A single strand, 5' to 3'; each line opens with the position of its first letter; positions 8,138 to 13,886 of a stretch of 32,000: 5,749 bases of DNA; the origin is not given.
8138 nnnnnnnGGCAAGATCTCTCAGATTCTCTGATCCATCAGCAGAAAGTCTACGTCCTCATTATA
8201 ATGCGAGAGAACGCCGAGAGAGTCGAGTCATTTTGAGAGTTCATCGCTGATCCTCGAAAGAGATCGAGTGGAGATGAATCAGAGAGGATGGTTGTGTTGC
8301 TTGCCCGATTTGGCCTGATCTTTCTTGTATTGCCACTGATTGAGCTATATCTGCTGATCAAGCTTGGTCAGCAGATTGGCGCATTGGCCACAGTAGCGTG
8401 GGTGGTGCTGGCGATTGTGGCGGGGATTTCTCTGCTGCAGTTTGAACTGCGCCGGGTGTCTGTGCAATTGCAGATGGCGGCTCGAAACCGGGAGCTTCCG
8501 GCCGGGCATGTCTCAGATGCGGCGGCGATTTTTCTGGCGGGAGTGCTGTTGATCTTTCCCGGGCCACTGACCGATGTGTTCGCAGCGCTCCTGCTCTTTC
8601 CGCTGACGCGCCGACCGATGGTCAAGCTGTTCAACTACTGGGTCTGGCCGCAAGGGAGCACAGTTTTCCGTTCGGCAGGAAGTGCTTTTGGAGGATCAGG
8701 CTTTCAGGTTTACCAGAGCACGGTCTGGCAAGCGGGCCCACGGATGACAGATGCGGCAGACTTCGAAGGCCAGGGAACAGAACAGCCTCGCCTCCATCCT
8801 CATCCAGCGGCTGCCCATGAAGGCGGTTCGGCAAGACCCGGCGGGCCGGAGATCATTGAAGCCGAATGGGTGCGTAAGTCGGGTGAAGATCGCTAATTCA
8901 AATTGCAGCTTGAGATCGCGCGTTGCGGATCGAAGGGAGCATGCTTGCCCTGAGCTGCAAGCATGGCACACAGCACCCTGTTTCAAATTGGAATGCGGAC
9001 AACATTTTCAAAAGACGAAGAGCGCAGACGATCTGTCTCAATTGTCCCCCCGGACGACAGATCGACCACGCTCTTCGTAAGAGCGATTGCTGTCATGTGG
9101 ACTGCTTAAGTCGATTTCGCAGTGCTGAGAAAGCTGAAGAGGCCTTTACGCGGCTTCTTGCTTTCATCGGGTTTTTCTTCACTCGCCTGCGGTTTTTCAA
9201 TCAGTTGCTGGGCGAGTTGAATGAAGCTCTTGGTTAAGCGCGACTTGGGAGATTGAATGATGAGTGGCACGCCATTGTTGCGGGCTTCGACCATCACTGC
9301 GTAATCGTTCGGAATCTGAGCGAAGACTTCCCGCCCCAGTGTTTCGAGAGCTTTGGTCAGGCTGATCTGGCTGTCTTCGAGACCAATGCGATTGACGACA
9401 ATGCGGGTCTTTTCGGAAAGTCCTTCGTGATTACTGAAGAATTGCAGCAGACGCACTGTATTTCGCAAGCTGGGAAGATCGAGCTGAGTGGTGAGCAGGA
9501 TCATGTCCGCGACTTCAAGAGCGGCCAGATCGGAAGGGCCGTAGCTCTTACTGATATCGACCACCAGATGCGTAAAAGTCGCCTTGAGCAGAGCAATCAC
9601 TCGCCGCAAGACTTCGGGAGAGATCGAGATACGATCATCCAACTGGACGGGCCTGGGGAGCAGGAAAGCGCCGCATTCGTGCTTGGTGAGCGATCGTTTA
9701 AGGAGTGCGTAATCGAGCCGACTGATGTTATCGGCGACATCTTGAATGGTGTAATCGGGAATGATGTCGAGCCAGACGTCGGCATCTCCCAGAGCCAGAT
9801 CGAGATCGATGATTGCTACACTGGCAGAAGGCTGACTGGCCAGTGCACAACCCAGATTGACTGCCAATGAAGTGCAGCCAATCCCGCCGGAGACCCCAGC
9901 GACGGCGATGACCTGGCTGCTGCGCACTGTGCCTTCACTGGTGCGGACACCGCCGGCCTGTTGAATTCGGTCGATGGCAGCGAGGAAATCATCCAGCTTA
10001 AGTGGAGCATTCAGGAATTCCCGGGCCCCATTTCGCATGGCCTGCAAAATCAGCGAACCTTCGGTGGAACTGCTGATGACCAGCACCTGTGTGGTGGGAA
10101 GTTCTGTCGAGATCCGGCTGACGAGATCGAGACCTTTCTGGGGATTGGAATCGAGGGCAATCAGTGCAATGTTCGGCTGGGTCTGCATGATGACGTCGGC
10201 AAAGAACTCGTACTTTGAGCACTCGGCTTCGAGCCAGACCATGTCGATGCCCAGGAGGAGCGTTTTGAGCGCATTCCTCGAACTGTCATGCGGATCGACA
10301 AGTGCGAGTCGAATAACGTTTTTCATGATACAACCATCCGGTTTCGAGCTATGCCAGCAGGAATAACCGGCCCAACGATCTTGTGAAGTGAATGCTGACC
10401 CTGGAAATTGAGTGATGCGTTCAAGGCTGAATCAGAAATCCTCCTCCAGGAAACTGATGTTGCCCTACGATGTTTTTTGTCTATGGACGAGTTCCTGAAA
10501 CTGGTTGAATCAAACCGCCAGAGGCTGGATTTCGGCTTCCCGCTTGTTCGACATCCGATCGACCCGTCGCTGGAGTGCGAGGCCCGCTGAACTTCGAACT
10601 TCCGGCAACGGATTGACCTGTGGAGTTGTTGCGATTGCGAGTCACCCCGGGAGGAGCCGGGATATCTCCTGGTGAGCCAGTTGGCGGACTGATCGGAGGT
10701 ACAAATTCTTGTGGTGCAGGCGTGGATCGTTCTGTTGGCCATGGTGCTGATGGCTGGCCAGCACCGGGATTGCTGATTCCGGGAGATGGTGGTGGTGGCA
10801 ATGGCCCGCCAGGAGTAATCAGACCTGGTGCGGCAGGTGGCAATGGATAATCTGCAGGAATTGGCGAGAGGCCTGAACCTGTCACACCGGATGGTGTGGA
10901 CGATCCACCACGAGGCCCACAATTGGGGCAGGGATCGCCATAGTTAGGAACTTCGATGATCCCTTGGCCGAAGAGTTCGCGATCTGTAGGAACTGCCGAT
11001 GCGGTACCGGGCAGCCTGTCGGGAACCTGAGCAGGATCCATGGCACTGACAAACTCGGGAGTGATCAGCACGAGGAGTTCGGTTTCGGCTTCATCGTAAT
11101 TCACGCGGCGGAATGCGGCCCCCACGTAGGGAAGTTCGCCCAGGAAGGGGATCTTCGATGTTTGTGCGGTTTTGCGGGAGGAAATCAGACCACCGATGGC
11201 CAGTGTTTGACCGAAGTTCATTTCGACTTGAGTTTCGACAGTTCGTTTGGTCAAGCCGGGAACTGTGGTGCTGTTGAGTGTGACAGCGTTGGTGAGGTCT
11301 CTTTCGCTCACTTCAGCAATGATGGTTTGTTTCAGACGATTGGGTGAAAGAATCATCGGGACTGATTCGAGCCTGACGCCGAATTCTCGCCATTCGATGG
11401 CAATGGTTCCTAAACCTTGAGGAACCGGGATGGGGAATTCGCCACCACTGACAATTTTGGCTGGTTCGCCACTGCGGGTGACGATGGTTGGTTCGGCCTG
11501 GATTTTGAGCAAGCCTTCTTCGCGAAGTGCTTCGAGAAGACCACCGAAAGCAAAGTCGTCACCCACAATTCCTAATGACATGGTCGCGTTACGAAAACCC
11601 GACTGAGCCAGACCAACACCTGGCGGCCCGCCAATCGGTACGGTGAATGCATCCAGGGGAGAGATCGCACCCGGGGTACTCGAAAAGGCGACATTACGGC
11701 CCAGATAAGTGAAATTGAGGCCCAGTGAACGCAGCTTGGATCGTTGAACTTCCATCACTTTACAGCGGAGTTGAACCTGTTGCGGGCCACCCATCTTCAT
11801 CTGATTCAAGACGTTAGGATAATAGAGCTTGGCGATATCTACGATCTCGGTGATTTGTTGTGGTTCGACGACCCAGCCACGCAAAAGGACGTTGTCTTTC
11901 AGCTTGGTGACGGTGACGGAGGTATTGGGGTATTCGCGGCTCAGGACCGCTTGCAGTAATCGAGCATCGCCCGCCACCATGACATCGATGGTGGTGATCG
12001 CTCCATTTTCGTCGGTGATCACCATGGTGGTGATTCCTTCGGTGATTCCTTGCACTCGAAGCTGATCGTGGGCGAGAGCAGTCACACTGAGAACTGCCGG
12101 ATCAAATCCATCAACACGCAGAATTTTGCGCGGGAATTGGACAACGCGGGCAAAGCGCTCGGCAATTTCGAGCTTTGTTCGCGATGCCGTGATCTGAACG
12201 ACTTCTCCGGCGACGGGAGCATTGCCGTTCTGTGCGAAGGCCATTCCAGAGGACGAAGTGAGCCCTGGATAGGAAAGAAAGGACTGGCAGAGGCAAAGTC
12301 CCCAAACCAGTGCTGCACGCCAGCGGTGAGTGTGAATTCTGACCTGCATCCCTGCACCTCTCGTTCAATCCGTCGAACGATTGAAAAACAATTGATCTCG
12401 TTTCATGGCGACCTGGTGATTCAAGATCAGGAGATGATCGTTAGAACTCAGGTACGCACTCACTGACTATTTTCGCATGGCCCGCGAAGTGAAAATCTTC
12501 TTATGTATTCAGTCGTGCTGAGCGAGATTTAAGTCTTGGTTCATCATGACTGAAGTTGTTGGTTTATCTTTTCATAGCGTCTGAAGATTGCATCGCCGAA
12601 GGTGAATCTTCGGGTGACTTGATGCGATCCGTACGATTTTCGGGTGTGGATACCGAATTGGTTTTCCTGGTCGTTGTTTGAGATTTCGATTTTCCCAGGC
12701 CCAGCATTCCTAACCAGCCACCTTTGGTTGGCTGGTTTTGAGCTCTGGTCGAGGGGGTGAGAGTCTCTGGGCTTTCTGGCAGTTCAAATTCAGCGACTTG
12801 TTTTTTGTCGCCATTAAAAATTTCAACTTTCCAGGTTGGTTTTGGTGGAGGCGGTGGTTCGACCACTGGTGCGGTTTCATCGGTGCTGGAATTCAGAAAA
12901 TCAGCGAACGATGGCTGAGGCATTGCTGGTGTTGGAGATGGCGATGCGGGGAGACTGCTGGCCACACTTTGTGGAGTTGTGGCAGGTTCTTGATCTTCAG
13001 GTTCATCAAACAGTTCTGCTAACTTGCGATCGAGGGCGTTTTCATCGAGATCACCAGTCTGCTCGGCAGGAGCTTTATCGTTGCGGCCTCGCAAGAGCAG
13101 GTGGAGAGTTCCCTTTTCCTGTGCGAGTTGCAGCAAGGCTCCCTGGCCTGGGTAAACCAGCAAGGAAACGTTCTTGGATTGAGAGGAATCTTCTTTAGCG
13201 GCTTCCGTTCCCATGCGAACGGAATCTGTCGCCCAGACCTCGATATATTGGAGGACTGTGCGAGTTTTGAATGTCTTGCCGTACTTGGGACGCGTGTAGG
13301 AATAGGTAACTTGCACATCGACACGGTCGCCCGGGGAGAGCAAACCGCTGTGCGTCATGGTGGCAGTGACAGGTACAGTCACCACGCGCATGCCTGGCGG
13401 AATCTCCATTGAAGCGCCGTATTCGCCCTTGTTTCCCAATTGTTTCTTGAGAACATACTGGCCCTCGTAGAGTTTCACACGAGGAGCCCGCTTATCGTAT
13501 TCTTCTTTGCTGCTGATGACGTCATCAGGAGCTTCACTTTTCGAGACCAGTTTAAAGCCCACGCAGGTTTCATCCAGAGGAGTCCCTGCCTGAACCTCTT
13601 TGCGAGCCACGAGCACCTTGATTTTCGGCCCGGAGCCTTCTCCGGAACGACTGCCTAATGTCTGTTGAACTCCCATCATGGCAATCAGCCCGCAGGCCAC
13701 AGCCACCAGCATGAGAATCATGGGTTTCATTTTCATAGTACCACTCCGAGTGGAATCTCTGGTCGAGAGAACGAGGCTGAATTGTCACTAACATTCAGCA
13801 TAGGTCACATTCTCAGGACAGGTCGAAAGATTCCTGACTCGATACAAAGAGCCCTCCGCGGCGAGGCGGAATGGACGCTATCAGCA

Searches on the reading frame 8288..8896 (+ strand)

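Call 57: search_protein_families(library=pfam, proteins=[window:8288-8896:+], max_evalue=0.00001)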
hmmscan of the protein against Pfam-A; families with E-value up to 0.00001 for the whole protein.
window:8288-8896:+ (202 aa): 1 family
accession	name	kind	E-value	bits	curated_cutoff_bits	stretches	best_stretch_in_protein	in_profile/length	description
PF04186.18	FxsA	-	3.8e-27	95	25.2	1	10-116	1-107/109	FxsA cytoplasmic membrane protein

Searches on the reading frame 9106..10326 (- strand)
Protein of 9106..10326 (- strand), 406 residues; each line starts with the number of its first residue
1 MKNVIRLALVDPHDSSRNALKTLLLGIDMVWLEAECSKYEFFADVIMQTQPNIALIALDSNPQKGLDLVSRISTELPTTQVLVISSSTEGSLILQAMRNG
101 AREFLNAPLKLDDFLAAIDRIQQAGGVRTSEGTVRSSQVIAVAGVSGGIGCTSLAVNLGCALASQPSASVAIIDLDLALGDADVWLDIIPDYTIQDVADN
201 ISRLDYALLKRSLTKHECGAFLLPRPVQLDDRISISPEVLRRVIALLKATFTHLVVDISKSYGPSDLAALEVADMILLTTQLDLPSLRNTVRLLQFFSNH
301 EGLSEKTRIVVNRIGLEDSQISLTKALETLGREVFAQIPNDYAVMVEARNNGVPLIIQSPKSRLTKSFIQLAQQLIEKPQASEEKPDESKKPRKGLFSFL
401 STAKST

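Call 57: search_protein_families(library=pfam, proteins=[window:9106-10326:-], max_evalue=0.00001)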
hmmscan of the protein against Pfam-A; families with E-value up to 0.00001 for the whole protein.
window:9106-10326:- (406 aa): 3 families
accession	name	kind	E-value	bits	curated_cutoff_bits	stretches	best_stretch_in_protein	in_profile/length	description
PF01656.29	CbiA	-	4.6e-09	36.7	25.4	1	140-345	1-116/125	CobQ/CobB/MinD/ParA nucleotide binding domain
PF00072.30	Response_reg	-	4.7e-08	33.6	30.2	1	9-118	3-110/111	Response regulator receiver domain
PF10609.15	ParA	-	3.2e-06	27.2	27.1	0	137-177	3-42/246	NUBPL iron-transfer P-loop NTPase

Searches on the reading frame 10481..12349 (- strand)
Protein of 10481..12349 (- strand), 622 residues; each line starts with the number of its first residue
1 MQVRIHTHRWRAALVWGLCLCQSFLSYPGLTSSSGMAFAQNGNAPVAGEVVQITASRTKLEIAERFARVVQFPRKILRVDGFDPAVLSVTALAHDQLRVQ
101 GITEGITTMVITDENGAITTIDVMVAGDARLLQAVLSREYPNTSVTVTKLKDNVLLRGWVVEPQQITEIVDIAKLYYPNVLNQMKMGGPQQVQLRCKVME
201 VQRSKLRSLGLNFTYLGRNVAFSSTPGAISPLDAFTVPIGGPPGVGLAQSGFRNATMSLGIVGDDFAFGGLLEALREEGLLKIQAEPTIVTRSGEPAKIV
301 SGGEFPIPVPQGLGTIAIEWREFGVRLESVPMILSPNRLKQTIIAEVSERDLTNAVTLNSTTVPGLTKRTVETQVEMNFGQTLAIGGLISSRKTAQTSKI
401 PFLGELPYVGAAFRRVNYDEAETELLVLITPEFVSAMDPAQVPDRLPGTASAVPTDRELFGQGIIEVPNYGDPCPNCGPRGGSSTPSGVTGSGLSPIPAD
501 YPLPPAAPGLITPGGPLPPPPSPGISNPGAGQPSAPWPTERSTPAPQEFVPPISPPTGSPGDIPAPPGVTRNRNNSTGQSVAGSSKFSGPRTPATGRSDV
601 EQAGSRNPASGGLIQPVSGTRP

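Call 57: search_protein_families(library=pfam, proteins=[window:10481-12349:-], max_evalue=0.00001)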
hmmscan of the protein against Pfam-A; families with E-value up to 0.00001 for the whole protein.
window:10481-12349:- (622 aa): 2 families
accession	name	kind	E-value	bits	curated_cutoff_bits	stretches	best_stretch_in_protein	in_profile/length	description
PF00263.26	Secretin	-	9.5e-37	126.6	27.5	1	274-434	1-168/169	Bacterial type II and III secretion system protein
PF13629.12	T2SS-T3SS_pil_N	-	4.6e-14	52.3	23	1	58-126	3-72/72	Pilus formation protein N terminal region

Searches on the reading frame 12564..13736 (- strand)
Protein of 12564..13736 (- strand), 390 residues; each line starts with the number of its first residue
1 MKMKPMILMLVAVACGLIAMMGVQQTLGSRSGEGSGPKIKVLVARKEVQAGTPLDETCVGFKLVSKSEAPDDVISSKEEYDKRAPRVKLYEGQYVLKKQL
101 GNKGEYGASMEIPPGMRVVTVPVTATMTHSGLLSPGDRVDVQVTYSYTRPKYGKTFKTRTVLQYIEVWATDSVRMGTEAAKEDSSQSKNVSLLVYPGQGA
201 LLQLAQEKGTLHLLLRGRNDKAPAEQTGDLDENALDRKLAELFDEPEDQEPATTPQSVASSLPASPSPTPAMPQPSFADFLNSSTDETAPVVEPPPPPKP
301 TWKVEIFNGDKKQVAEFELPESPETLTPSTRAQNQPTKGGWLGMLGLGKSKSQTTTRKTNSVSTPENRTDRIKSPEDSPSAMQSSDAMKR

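Call 57: search_protein_families(library=pfam, proteins=[window:12564-13736:-], max_evalue=0.00001)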
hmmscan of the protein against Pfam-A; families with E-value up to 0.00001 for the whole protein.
window:12564-13736:- (390 aa): 1 family
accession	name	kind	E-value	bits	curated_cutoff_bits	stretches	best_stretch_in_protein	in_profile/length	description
PF16976.10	RcpC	-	2.4e-22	79.4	28.8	1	111-216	6-114/114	Flp pilus assembly protein RcpC/CpaB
